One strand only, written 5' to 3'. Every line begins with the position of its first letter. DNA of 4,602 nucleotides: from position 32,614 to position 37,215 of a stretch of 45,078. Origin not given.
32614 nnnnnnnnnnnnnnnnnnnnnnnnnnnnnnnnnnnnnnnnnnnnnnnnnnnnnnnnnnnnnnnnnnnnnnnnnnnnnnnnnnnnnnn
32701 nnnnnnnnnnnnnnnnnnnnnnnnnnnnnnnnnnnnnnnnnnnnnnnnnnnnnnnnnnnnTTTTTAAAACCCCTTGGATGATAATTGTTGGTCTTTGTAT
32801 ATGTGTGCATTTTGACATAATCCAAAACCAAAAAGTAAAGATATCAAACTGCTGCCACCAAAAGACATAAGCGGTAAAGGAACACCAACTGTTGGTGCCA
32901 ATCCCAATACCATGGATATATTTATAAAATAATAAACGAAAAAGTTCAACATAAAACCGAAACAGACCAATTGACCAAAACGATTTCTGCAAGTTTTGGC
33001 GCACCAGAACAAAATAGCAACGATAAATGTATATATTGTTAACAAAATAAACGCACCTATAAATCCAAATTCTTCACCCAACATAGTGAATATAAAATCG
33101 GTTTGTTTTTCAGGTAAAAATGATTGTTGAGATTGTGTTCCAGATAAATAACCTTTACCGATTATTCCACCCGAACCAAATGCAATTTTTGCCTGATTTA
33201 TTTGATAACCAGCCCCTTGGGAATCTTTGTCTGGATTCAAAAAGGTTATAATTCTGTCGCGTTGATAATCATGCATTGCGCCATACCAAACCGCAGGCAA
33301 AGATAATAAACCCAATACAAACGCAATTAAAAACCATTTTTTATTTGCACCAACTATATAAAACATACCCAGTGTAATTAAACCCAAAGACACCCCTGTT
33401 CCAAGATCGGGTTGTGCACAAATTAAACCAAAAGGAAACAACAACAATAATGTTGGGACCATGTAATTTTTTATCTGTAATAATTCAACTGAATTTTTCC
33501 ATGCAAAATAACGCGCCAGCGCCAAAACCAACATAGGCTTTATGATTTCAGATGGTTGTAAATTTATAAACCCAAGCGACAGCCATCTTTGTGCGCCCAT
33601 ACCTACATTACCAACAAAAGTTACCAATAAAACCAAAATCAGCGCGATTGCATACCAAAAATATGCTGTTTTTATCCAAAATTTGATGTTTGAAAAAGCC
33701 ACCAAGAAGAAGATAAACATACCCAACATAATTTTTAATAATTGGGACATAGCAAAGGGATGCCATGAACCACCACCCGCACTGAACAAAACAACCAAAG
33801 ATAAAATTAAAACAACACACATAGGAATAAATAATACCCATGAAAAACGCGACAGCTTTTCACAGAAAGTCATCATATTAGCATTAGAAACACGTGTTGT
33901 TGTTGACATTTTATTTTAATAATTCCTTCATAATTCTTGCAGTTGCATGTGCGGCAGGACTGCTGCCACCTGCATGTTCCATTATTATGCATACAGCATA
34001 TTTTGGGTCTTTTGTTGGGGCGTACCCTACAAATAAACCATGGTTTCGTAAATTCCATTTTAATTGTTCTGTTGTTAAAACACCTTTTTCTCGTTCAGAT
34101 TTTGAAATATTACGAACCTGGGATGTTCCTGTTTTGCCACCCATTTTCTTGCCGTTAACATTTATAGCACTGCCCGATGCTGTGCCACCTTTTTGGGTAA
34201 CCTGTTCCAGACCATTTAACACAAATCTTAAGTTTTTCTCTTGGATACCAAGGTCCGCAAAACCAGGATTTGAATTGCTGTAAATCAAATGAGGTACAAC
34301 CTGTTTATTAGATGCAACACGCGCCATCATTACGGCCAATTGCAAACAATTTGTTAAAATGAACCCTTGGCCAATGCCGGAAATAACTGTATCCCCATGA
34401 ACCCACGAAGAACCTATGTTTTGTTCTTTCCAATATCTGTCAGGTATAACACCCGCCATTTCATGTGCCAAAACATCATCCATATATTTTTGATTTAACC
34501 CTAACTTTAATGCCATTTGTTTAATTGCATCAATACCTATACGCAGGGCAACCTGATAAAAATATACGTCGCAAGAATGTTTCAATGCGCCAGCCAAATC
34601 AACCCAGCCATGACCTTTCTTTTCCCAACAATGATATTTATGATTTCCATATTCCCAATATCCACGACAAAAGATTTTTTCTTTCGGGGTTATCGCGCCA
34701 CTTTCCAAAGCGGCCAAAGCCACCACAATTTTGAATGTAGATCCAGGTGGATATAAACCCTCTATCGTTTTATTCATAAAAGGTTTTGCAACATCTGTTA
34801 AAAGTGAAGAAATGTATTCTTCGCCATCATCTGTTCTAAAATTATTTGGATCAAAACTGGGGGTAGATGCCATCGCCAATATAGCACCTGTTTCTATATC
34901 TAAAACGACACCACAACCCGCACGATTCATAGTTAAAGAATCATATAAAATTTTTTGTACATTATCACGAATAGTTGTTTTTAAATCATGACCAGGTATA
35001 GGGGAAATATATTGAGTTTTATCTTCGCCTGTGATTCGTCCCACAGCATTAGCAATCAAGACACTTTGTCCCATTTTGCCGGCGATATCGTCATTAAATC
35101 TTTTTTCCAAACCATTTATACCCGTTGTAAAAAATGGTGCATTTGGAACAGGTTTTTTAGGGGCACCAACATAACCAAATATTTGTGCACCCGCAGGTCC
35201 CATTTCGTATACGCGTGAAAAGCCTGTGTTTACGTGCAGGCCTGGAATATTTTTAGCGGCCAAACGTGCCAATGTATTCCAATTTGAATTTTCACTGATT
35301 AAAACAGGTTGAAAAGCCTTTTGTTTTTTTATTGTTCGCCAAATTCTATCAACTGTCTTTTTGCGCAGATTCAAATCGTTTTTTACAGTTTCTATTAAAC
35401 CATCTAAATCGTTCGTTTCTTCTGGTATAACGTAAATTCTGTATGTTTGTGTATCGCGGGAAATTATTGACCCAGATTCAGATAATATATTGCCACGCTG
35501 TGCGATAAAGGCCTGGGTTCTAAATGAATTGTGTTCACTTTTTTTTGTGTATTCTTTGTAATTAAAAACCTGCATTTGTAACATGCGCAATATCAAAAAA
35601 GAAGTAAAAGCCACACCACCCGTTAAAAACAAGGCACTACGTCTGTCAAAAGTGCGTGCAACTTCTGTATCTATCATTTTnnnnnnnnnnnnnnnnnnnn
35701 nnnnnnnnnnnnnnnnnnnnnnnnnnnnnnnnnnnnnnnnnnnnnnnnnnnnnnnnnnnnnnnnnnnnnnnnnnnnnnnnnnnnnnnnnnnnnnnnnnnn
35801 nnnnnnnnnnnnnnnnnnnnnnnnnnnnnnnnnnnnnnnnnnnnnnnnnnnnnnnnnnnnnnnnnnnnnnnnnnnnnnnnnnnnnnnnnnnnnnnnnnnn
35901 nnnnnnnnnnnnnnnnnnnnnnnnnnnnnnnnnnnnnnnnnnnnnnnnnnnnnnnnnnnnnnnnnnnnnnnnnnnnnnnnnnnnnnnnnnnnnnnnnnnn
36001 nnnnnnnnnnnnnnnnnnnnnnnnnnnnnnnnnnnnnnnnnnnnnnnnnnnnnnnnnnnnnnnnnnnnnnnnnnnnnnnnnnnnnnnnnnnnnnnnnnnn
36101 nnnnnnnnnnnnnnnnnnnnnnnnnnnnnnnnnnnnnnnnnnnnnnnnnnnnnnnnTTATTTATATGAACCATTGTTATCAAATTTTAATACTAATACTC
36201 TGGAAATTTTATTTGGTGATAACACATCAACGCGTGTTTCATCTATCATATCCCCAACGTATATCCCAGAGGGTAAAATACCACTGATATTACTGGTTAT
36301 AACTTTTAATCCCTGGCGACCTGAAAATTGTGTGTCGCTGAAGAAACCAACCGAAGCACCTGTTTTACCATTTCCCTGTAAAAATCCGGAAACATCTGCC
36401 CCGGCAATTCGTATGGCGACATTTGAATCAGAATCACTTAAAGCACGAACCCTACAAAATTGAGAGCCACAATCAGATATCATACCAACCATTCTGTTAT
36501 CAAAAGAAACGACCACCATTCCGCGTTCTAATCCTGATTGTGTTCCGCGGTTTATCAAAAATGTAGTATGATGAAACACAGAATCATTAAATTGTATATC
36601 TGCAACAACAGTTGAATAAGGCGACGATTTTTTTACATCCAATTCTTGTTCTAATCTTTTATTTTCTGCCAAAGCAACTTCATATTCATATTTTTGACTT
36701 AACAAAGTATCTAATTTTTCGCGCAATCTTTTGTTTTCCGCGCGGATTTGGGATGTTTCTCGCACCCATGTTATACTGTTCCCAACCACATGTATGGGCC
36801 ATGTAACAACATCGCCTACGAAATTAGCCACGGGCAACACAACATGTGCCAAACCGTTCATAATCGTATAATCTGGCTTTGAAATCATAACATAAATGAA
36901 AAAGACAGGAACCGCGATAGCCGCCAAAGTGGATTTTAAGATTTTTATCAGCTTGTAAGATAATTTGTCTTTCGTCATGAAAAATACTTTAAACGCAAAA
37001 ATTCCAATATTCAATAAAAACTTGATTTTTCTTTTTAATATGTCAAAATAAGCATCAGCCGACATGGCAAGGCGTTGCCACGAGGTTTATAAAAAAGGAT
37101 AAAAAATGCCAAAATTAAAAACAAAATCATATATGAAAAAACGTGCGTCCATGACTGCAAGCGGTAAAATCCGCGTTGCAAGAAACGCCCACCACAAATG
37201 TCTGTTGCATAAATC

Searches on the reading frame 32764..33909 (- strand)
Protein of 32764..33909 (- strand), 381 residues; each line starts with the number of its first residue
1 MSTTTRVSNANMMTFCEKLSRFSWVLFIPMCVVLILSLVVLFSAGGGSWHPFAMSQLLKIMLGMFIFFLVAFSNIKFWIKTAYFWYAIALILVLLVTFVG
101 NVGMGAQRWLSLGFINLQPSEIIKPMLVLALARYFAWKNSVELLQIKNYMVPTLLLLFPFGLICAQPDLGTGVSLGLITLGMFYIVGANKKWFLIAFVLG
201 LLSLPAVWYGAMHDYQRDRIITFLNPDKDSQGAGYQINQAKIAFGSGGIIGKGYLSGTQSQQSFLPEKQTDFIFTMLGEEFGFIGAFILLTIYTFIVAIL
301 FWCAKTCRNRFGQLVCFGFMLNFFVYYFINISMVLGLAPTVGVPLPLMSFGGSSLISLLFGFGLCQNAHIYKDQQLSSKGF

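Call 13: search_protein_families(library=pfam, proteins=[window:32764-33909:-], max_evalue=0.001)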
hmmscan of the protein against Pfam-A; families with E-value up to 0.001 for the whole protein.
window:32764-33909:- (381 aa): 1 family
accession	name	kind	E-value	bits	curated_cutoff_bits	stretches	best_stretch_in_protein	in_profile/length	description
PF01098.24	FTSW_RODA_SPOVE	-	1.9e-97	326.9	26.4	1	22-372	6-354/356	Cell cycle protein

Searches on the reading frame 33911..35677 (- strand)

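Call 13: search_protein_families(library=pfam, proteins=[window:33911-35677:-], max_evalue=0.001)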
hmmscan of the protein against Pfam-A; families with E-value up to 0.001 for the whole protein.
window:33911-35677:- (588 aa): 2 families
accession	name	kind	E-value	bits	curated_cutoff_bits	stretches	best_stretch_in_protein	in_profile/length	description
PF00905.27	Transpeptidase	-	2.9e-60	204.5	22.1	1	254-587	1-298/299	Penicillin binding protein transpeptidase domain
PF03717.20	PBP_dimer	-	6.8e-23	82.4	24.4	1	59-218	4-178/180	Penicillin-binding Protein dimerisation domain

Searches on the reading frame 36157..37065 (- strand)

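Call 13: search_protein_families(library=pfam, proteins=[window:36157-37065:-], max_evalue=0.001)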
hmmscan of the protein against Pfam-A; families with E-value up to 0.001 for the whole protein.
window:36157-37065:- (302 aa): 1 family
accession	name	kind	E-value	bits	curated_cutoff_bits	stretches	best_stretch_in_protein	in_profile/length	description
PF04085.20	MreC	-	8.9e-21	74.7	28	1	165-275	9-117/147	Rod shape-determining protein MreC, barrel core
